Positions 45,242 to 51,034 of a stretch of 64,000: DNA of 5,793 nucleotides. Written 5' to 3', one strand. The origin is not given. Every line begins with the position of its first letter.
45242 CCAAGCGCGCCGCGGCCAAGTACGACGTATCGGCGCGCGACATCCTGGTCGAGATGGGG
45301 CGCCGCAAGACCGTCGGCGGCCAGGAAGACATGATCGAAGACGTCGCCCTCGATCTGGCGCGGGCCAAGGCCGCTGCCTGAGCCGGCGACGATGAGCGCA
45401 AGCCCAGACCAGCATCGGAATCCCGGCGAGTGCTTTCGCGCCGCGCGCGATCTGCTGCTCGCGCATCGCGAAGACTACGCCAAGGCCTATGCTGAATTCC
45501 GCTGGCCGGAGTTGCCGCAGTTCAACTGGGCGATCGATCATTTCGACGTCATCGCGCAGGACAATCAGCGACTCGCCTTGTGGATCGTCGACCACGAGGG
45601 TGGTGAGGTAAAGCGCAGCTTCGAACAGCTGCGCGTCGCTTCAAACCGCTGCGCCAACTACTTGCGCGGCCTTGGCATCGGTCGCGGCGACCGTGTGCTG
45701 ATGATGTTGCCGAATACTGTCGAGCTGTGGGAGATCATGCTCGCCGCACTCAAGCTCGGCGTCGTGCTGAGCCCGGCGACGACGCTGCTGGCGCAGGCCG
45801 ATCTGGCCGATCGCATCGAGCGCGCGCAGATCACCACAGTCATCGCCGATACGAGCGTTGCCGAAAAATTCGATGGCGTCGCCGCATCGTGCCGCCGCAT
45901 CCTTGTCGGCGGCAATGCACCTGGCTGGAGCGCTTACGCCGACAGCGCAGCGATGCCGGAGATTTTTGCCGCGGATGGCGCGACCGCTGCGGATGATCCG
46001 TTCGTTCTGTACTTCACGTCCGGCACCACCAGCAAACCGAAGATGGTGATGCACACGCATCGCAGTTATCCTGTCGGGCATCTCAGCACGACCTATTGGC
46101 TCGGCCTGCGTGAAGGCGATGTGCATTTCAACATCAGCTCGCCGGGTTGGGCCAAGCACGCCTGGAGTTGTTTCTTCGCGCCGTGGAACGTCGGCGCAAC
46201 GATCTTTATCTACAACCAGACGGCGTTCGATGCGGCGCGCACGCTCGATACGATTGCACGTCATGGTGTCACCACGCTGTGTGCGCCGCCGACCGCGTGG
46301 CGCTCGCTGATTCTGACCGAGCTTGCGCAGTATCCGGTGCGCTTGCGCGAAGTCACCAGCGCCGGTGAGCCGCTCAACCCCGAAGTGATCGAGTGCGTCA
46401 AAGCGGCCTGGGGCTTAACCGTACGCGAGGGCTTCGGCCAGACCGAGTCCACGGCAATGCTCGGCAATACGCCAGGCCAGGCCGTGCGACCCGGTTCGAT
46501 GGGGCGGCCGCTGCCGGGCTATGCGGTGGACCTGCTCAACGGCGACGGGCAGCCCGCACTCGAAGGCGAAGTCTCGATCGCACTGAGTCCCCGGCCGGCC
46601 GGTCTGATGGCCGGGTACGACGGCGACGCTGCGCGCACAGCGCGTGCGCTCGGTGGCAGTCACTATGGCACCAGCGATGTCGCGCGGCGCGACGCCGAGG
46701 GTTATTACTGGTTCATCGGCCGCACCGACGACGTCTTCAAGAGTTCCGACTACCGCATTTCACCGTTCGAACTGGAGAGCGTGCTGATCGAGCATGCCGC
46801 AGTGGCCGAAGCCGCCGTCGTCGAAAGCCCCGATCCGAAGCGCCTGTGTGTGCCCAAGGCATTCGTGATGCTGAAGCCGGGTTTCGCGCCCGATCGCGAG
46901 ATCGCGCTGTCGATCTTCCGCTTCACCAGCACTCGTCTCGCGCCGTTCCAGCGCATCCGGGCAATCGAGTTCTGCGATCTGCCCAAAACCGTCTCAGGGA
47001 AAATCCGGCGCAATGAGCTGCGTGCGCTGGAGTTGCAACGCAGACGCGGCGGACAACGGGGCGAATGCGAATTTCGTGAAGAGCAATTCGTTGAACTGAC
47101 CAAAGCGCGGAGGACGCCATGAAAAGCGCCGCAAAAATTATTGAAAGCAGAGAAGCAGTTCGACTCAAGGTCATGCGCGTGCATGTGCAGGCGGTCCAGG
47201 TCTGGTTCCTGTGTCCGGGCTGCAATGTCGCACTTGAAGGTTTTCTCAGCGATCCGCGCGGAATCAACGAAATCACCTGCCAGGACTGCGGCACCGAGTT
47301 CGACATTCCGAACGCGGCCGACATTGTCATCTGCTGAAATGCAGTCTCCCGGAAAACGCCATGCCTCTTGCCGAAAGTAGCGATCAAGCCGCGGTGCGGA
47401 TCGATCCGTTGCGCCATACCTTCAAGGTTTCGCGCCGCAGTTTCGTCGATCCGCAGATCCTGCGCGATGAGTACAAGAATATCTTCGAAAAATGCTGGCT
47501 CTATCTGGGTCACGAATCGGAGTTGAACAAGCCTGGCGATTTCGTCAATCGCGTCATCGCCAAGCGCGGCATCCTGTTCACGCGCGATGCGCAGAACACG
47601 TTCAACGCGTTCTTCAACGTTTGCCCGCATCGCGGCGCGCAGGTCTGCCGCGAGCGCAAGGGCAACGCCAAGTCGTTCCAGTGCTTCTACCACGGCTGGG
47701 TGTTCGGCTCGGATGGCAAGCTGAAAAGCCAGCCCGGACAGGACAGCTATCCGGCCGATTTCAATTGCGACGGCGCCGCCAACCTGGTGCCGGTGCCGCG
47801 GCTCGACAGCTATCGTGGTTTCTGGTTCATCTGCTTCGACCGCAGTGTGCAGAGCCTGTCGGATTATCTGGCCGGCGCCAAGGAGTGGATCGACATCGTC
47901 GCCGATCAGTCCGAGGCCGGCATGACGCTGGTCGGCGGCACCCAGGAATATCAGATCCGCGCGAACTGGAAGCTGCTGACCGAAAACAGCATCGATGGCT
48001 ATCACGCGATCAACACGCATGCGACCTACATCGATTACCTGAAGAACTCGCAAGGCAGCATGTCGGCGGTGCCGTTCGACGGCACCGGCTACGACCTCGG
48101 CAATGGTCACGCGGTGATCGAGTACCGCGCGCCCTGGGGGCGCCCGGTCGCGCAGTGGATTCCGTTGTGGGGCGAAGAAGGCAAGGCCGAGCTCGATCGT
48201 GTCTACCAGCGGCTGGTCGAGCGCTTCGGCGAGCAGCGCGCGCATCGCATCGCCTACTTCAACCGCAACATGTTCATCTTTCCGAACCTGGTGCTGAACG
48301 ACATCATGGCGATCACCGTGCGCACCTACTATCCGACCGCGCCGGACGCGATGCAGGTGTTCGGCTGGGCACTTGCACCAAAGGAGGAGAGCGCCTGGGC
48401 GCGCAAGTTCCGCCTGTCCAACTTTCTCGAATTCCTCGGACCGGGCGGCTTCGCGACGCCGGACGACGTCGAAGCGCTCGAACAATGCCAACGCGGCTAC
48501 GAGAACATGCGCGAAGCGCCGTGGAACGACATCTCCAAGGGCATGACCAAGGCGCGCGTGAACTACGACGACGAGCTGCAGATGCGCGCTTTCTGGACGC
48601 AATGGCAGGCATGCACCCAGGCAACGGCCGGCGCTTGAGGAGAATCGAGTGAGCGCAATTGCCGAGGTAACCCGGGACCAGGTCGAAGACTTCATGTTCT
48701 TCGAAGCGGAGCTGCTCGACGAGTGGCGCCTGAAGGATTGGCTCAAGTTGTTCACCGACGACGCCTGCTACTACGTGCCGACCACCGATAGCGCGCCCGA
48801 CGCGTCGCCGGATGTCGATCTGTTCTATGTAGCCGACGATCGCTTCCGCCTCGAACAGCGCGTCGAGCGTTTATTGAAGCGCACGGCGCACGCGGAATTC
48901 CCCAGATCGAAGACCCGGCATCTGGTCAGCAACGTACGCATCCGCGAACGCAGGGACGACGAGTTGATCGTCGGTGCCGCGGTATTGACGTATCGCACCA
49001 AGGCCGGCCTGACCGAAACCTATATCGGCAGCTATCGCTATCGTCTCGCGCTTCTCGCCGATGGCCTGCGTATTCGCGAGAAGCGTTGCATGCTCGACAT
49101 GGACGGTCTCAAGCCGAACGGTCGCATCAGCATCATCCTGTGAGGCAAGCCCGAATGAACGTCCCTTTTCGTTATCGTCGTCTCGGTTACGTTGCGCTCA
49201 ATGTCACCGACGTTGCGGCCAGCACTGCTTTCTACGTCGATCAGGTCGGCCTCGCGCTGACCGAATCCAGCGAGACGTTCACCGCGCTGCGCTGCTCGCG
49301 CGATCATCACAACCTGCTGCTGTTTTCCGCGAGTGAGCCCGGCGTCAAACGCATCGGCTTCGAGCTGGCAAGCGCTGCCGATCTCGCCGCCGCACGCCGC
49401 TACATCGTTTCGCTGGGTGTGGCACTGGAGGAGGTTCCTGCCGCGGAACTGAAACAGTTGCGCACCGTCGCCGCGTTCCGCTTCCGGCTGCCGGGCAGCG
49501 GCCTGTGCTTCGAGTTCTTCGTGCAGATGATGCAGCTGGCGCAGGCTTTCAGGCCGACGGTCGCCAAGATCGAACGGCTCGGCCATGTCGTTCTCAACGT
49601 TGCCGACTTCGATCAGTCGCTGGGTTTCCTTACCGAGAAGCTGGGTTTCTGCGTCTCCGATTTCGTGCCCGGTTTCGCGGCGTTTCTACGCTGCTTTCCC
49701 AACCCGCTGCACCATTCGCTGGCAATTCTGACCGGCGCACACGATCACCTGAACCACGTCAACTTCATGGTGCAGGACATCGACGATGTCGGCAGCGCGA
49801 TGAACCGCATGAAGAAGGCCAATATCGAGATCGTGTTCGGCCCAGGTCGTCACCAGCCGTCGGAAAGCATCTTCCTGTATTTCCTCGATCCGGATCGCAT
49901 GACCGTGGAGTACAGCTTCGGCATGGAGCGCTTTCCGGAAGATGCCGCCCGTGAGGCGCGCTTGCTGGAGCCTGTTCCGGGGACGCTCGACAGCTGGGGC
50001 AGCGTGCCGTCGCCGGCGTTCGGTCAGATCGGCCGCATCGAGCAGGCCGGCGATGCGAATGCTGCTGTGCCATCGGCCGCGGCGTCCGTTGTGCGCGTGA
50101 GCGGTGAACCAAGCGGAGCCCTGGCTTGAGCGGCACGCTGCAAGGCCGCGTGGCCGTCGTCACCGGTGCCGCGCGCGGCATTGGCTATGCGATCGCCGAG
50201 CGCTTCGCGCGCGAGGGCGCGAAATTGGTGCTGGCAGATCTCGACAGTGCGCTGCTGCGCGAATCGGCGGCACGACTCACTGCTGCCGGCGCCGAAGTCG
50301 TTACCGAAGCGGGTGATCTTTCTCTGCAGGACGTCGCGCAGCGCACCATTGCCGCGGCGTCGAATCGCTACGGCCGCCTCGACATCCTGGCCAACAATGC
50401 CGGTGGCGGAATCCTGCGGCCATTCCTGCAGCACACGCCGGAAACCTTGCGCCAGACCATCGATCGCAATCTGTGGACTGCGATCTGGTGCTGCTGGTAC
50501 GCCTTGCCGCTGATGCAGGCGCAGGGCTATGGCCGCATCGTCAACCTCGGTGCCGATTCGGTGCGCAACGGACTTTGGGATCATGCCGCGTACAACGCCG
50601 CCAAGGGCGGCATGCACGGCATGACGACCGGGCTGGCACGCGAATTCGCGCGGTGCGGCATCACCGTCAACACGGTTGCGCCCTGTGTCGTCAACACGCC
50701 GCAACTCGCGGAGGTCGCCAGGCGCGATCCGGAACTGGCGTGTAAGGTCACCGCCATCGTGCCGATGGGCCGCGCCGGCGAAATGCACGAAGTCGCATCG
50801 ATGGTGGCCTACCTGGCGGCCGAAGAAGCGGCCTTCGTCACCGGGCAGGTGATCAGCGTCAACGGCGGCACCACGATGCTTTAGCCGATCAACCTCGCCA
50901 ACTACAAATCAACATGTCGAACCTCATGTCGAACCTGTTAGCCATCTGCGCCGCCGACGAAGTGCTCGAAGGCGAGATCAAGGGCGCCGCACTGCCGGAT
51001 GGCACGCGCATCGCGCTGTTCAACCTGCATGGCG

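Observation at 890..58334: Recurrent GTATG-N4-CATAC palindrome in front of at least ten operons: candidate operator of a single undescribed lipid/hydrocarbon regulon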

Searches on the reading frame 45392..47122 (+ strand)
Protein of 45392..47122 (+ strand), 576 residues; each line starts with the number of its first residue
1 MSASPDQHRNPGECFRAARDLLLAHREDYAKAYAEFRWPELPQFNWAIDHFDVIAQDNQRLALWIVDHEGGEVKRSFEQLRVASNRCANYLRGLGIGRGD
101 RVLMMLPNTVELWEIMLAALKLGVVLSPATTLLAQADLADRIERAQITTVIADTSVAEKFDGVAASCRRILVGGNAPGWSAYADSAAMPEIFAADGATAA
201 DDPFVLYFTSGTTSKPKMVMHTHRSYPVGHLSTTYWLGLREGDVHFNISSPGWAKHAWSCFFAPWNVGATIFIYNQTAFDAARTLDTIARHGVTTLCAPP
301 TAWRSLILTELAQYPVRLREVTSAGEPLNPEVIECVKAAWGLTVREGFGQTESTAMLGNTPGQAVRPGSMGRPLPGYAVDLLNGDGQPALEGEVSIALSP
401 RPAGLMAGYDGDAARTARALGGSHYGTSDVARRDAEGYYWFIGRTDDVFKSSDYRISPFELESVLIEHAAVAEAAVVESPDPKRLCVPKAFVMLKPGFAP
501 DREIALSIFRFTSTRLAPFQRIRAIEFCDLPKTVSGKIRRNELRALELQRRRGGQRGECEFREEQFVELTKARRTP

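Call 13: search_protein_families(library=pfam, proteins=[window:45392-47122:+], max_evalue=0.00001)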
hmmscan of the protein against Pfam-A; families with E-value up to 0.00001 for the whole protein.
window:45392-47122:+ (576 aa): 2 families
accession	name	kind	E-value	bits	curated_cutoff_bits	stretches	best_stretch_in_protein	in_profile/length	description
PF00501.34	AMP-binding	-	2.4e-60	204.8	29.9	1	60-409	11-383/384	AMP-binding enzyme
PF13193.12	AMP-binding_C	-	2.5e-15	57.6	24.5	1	460-537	1-76/76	AMP-binding enzyme C-terminal domain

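Call 55: find_homologous_proteins(query=window:45392-47122:+, max_evalue=1e-120)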
Query window:45392-47122:+ (576 aa): 7999 proteins with E <= 1e-120 among 8000 candidates; the best 120 are listed.
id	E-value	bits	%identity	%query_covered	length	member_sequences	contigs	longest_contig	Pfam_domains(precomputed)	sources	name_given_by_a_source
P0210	0.0e+0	1330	100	100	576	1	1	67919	PF00501.35,PF13193.13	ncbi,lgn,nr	ncbi:MAG: AMP-dependent synthetase and ligase [Nevskia sp.]|nr:AMP-dependent synthetase and ligase [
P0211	2.6e-289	979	75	98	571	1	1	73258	PF00501.35,PF13193.13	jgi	-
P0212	2.1e-287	972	74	98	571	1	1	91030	PF00501.35,PF13193.13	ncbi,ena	-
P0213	1.2e-285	967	73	98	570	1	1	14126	PF00501.35,PF13193.13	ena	-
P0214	4.9e-284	961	73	98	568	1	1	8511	PF00501.35,PF13193.13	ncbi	-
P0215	4.0e-283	958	74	97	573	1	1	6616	PF00501.35,PF13193.13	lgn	-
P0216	9.5e-283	957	74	98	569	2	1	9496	PF00501.35,PF13193.13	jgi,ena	-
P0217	6.1e-282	954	72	98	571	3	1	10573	PF00501.35,PF13193.13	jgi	-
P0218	5.9e-281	951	73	97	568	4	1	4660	PF00501.35,PF13193.13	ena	-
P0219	7.7e-281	951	72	98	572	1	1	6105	PF00501.35,PF13193.13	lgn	-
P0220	2.9e-280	949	73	97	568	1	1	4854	PF00501.35,PF13193.13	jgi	jgi:acetyl-CoA synthetase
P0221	7.7e-280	947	74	96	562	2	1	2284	PF00501.35,PF13193.13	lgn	-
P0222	1.1e-278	944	73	97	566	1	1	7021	PF00501.35,PF13193.13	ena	-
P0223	1.3e-278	943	74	97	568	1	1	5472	PF00501.35,PF13193.13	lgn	-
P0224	1.8e-278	943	73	97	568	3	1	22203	PF00501.35,PF13193.13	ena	-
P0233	8.1e-276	934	74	98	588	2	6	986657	PF00501.35,PF13193.13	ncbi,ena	-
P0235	1.9e-275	933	72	97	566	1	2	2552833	PF00501.35,PF13193.13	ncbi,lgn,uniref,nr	ncbi:acetyl-CoA synthetase [Panacagrimonas perspica]|uniref:Acetyl-CoA synthetase n=1 Tax=Panacagrim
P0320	1.1e-255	868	67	97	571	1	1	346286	PF00501.35,PF13193.13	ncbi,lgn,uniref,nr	ncbi:acetyl-CoA synthetase [Solimonas aquatica]|uniref:Acetyl-CoA synthetase n=1 Tax=Solimonas aquat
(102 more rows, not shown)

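Call 56: find_encoding_contigs(protein=P0233, flank=10000, max_places=1)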
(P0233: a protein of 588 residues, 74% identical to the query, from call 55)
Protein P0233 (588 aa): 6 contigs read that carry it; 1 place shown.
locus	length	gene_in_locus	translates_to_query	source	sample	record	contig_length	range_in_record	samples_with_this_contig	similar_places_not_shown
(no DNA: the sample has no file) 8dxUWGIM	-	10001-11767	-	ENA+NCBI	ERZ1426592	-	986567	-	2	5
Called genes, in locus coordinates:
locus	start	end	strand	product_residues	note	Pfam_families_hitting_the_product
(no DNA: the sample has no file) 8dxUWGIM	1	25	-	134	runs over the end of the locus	PF12680:SnoaL_2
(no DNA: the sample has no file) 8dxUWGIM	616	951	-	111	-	-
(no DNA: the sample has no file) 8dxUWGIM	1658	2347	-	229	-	PF00596:Aldolase_II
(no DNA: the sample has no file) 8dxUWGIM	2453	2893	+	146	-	PF13279:4HBT_2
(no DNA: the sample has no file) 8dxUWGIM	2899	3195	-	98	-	PF03626:COX4_pro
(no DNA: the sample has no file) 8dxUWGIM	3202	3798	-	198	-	PF00510:COX3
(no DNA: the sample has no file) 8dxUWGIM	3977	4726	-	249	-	-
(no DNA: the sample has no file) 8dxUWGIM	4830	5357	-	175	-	PF01047:MarR, PF12802:MarR_2 (weak), PF13601:HTH_34 (weak)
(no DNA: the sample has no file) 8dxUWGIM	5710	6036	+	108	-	PF07978:NIPSNAP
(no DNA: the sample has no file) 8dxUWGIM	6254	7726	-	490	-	PF11815:DUF3336, PF01734:Patatin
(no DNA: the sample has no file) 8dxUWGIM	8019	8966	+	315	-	PF09290:AcetDehyd-dimer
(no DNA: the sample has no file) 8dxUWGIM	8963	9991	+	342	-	PF00682:HMGL-like, PF07836:DmpG_comm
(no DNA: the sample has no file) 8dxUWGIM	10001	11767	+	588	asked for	PF00501:AMP-binding, PF13193:AMP-binding_C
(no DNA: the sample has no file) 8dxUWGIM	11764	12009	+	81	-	-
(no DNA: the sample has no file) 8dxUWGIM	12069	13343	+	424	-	PF00355:Rieske, PF00848:Ring_hydroxyl_A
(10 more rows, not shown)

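Call 57: find_encoding_contigs(protein=P0235, flank=10000, max_places=1)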
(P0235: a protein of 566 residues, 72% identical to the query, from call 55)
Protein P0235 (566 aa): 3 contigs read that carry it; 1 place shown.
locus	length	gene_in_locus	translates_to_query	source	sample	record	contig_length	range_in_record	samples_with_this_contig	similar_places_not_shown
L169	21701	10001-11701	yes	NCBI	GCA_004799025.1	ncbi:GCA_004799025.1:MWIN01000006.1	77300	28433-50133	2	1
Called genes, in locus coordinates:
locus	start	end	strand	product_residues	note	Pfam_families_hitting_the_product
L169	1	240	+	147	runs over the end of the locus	PF13577:SnoaL_4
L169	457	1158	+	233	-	-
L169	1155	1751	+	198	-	PF00510:COX3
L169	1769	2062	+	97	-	PF03626:COX4_pro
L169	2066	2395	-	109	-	-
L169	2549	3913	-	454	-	PF00291:PALP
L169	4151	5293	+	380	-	PF06441:EHN, PF00561:Abhydrolase_1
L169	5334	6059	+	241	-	PF00106:adh_short, PF08659:KR, PF23441:SDR, PF01370:Epimerase, PF13561:adh_short_C2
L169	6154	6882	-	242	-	PF05023:Phytochelatin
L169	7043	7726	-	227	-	PF02798:GST_N, PF13417:GST_N_3 (weak), PF13409:GST_N_2, PF13410:GST_C_2 (faint), PF00043:GST_C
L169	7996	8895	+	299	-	PF01118:Semialdhyde_dh (weak), PF09290:AcetDehyd-dimer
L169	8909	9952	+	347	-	PF00682:HMGL-like, PF07836:DmpG_comm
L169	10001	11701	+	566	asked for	PF00501:AMP-binding, PF13193:AMP-binding_C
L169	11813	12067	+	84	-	-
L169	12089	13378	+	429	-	PF00355:Rieske, PF00848:Ring_hydroxyl_A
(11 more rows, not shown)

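Call 58: find_encoding_contigs(protein=P0320, flank=10000, max_places=1)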
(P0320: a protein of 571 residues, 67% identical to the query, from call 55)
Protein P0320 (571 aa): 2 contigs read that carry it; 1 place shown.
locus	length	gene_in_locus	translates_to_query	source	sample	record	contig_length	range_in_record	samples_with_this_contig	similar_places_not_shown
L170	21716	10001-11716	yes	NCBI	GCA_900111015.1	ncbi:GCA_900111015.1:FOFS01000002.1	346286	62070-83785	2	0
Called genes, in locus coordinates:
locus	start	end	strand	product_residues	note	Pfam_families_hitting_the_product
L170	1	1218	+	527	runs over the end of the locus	PF00501:AMP-binding, PF13193:AMP-binding_C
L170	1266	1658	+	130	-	PF03061:4HBT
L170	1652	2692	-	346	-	-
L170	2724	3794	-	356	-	PF00111:Fer2, PF00970:FAD_binding_6, PF00175:NAD_binding_1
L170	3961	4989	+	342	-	PF16884:ADH_N_2, PF11017:DUF2855 (faint), PF00107:ADH_zinc_N, PF13602:ADH_zinc_N_2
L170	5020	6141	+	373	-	PF08240:ADH_N, PF00107:ADH_zinc_N, PF13602:ADH_zinc_N_2 (weak)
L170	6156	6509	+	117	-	PF11196:DUF2834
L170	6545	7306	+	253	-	-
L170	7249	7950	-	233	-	PF00596:Aldolase_II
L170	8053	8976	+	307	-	PF09290:AcetDehyd-dimer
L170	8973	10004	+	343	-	PF00682:HMGL-like, PF07836:DmpG_comm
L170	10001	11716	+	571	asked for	PF00501:AMP-binding, PF13193:AMP-binding_C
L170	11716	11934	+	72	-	-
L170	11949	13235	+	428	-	PF00355:Rieske, PF00848:Ring_hydroxyl_A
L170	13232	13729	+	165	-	PF13577:SnoaL_4 (weak), PF00866:Ring_hydroxyl_B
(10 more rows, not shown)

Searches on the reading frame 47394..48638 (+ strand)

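Call 13: search_protein_families(library=pfam, proteins=[window:47394-48638:+], max_evalue=0.00001)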
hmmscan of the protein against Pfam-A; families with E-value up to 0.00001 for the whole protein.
window:47394-48638:+ (414 aa): 2 families
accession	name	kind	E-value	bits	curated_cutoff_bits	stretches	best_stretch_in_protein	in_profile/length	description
PF00848.25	Ring_hydroxyl_A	-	6.7e-17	62.5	24.9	1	181-408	7-206/208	Ring hydroxylating alpha subunit (catalytic domain)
PF00355.32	Rieske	-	1.1e-16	60.9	20.3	1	35-118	2-83/88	Rieske [2Fe-2S] domain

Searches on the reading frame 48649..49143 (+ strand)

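Call 13: search_protein_families(library=pfam, proteins=[window:48649-49143:+], max_evalue=0.00001)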
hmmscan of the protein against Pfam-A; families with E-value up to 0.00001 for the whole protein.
window:48649-49143:+ (164 aa): 1 family
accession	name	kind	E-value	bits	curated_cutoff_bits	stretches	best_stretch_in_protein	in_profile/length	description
PF00866.24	Ring_hydroxyl_B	-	4e-32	111.7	27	1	19-152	2-140/144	Ring hydroxylating beta subunit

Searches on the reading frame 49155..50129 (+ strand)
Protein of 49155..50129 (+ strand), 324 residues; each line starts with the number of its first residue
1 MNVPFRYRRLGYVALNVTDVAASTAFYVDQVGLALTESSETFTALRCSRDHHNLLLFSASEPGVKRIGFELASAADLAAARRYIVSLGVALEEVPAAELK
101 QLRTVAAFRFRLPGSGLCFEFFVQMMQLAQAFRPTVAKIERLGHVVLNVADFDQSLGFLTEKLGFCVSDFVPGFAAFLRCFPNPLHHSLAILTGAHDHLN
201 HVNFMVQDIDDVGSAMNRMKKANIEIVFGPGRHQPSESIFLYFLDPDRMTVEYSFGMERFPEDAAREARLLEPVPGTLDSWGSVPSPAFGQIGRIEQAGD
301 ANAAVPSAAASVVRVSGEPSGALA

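Call 13: search_protein_families(library=pfam, proteins=[window:49155-50129:+], max_evalue=0.00001)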
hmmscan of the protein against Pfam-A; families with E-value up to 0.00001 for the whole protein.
window:49155-50129:+ (324 aa): 2 families
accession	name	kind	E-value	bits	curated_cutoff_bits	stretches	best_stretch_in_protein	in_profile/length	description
PF00903.31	Glyoxalase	-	3.2e-27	95.8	20.6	2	141-253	1-121/121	Glyoxalase/Bleomycin resistance protein/Dioxygenase superfamily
PF22677.2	Ble-like_N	-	3e-07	30.5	24.5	0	13-42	5-35/41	Bleomycin resistance protein-like N-terminal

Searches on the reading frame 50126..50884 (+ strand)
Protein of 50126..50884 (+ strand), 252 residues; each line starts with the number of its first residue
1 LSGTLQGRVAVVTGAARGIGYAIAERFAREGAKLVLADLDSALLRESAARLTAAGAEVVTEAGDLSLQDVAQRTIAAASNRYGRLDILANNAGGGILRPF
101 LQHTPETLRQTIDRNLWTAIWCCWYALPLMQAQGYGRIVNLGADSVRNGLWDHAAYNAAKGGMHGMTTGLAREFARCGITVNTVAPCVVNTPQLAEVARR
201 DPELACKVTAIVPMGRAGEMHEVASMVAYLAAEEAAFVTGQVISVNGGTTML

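Call 13: search_protein_families(library=pfam, proteins=[window:50126-50884:+], max_evalue=0.00001)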
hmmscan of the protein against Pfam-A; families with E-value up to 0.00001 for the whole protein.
window:50126-50884:+ (252 aa): 4 families
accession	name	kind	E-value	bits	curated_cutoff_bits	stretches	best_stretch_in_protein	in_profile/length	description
PF13561.12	adh_short_C2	-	1.5e-56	192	27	1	14-250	1-236/236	Enoyl-(Acyl carrier protein) reductase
PF00106.31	adh_short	-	2.4e-47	161.4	26.6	1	8-198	1-191/195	short chain dehydrogenase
PF23441.1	SDR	-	3e-06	27.3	27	1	11-251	11-257/258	SDR-like rossmann domain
PF08659.16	KR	-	3.7e-06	27.4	22.6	1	11-113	4-110/180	KR domain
